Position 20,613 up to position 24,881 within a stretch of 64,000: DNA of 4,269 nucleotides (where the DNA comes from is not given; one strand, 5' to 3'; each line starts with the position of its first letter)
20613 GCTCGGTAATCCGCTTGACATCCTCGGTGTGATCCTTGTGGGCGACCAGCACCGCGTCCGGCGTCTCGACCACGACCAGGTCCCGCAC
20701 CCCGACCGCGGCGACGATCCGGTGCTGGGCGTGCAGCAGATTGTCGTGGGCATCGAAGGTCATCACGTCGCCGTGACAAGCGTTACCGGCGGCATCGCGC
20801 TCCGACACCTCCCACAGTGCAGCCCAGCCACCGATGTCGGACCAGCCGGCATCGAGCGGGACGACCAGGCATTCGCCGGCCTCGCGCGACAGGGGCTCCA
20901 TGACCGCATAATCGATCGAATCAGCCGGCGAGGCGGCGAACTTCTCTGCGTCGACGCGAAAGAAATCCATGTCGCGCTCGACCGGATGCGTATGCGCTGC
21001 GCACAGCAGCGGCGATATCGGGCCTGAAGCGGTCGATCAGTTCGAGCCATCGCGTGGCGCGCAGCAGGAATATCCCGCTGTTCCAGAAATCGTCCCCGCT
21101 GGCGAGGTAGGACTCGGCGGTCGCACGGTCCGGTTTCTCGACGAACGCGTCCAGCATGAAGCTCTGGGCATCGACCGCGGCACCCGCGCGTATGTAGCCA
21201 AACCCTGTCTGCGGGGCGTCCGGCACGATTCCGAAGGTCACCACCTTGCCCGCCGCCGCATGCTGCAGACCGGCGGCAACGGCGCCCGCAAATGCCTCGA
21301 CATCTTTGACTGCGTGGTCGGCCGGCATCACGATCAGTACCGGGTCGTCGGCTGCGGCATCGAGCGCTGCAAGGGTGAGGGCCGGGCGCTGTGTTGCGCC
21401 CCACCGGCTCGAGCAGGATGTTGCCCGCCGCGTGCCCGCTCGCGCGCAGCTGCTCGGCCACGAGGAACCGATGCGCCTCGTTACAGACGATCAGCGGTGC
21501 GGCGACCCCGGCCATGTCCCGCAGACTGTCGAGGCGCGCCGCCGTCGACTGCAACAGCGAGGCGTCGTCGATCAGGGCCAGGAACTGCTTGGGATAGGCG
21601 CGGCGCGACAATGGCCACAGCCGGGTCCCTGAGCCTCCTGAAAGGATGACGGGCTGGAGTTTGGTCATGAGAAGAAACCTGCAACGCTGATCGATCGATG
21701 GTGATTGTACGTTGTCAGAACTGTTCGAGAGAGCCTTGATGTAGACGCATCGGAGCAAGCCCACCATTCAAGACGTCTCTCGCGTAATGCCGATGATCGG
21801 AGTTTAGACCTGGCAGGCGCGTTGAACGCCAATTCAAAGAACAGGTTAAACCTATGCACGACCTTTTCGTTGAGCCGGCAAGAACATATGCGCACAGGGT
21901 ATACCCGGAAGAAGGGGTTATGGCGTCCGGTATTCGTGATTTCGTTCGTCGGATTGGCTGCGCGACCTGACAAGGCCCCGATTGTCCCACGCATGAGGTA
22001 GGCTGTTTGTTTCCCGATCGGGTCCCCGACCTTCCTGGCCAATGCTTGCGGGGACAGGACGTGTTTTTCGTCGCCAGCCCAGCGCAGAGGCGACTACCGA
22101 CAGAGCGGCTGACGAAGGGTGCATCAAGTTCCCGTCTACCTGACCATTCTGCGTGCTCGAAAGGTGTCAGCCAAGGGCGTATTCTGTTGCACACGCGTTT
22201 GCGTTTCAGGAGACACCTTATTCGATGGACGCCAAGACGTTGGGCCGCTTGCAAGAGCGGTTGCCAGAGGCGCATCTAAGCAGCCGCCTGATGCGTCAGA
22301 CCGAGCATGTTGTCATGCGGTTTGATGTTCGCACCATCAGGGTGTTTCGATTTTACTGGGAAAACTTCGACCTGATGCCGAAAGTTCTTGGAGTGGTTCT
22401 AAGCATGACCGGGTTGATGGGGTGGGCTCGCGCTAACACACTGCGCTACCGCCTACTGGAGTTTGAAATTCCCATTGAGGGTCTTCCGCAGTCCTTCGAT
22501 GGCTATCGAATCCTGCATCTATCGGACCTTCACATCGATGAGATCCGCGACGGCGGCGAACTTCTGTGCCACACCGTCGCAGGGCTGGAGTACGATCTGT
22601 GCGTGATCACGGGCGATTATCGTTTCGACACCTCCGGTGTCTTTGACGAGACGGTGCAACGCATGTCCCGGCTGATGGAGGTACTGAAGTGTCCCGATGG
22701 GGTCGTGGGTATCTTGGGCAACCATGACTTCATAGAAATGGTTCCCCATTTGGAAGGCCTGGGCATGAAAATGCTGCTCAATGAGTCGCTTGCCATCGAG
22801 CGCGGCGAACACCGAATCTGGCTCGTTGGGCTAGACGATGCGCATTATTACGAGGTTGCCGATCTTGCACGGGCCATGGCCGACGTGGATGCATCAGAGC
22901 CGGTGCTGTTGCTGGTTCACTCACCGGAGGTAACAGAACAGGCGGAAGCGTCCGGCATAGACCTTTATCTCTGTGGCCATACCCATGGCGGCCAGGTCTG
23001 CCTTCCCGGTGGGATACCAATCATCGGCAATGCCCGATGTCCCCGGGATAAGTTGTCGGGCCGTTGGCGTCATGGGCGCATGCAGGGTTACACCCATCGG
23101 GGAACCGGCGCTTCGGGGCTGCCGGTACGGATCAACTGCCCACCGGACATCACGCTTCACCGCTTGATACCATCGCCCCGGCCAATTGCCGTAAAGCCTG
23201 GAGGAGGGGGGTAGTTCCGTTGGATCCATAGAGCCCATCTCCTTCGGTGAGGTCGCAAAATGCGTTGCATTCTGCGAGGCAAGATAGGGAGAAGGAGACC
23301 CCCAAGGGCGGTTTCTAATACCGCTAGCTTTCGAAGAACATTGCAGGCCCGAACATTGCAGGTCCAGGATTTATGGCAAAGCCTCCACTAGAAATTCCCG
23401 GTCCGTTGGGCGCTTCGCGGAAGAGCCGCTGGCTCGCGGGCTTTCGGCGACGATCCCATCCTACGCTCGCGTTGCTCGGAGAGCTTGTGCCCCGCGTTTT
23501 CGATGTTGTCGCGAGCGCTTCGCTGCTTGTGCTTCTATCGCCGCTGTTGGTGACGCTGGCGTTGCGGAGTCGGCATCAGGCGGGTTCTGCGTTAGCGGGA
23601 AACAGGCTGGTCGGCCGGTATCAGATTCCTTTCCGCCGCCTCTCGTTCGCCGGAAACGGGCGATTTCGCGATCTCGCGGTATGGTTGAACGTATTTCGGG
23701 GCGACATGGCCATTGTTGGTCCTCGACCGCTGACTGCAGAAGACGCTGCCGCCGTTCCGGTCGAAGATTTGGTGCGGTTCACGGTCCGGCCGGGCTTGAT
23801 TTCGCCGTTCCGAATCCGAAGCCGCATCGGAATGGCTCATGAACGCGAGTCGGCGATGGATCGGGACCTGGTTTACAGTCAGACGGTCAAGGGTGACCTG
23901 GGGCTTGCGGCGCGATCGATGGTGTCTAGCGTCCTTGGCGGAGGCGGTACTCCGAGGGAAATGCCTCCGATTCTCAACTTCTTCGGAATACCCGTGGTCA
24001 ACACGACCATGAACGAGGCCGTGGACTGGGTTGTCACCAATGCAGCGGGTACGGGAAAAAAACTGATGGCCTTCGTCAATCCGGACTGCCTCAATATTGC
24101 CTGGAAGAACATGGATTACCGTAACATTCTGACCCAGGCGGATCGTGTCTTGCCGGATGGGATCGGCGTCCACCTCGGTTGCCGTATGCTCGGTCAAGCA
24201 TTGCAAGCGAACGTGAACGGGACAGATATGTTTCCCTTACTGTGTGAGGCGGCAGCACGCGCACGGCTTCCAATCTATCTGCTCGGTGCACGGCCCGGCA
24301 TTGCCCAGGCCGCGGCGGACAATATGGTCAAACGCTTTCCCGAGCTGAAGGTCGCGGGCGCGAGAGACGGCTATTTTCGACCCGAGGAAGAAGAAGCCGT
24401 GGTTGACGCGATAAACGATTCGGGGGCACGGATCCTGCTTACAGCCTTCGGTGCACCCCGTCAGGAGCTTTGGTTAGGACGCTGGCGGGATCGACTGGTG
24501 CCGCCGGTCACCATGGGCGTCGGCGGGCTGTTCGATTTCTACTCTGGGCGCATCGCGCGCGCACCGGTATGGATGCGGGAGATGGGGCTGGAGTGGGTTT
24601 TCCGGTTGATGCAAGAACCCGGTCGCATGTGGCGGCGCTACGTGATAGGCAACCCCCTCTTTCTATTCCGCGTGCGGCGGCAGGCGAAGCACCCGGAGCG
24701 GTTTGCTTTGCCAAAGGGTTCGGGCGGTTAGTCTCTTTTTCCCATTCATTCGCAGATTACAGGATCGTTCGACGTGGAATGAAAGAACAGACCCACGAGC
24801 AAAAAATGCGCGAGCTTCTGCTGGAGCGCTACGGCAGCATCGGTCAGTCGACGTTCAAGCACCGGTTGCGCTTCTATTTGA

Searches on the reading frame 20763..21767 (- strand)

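Call 27: search_protein_families(library=pfam, max_evalue=0.00001, proteins=[window:20763-21767:-])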
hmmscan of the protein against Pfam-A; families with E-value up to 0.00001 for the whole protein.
window:20763-21767:- (334 aa): 1 family
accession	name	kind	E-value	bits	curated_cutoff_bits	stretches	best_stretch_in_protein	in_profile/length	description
PF00483.29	NTP_transferase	-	1.4e-17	64.5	21.2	1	39-128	2-88/245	Nucleotidyl transferase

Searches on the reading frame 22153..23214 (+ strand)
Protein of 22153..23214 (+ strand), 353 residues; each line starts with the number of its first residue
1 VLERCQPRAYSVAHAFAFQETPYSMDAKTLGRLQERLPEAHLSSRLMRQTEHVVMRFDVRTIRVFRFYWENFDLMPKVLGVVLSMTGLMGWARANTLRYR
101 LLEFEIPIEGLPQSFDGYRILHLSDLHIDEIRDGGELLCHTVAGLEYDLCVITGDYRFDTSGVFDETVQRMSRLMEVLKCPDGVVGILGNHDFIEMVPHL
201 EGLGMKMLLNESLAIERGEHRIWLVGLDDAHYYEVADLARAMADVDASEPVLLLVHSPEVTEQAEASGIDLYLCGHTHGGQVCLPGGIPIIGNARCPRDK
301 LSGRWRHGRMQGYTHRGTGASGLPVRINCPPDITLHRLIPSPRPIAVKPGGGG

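Call 27: search_protein_families(library=pfam, max_evalue=0.00001, proteins=[window:22153-23214:+])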
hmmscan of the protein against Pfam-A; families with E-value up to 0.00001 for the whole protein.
window:22153-23214:+ (353 aa): 1 family
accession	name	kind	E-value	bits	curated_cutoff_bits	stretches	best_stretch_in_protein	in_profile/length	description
PF00149.33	Metallophos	-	1.4e-08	35.9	21.5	1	119-279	2-190/191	Calcineurin-like phosphoesterase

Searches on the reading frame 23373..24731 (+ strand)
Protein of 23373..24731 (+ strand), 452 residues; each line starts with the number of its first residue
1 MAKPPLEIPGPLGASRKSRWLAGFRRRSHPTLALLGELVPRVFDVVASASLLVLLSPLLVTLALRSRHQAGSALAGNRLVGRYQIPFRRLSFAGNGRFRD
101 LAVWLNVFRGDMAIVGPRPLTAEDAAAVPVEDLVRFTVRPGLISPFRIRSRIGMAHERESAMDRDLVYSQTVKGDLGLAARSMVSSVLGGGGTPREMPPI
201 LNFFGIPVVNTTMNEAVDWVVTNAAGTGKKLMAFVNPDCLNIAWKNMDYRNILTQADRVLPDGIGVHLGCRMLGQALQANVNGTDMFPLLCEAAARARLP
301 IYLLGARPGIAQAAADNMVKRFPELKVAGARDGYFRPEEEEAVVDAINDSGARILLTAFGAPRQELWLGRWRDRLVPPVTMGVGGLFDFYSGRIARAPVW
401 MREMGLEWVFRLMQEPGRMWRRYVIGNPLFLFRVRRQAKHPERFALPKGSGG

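Call 27: search_protein_families(library=pfam, max_evalue=0.00001, proteins=[window:23373-24731:+])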
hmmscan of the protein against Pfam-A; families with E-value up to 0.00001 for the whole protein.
window:23373-24731:+ (452 aa): 2 families
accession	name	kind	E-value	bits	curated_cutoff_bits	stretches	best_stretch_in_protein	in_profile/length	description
PF03808.19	Glyco_tran_WecG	-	4.8e-64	215.7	27.4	1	256-423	1-168/168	Glycosyl transferase WecG/TagA/CpsF family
PF02397.22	Bac_transf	-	8.1e-14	52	27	1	102-182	92-173/179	Bacterial sugar transferase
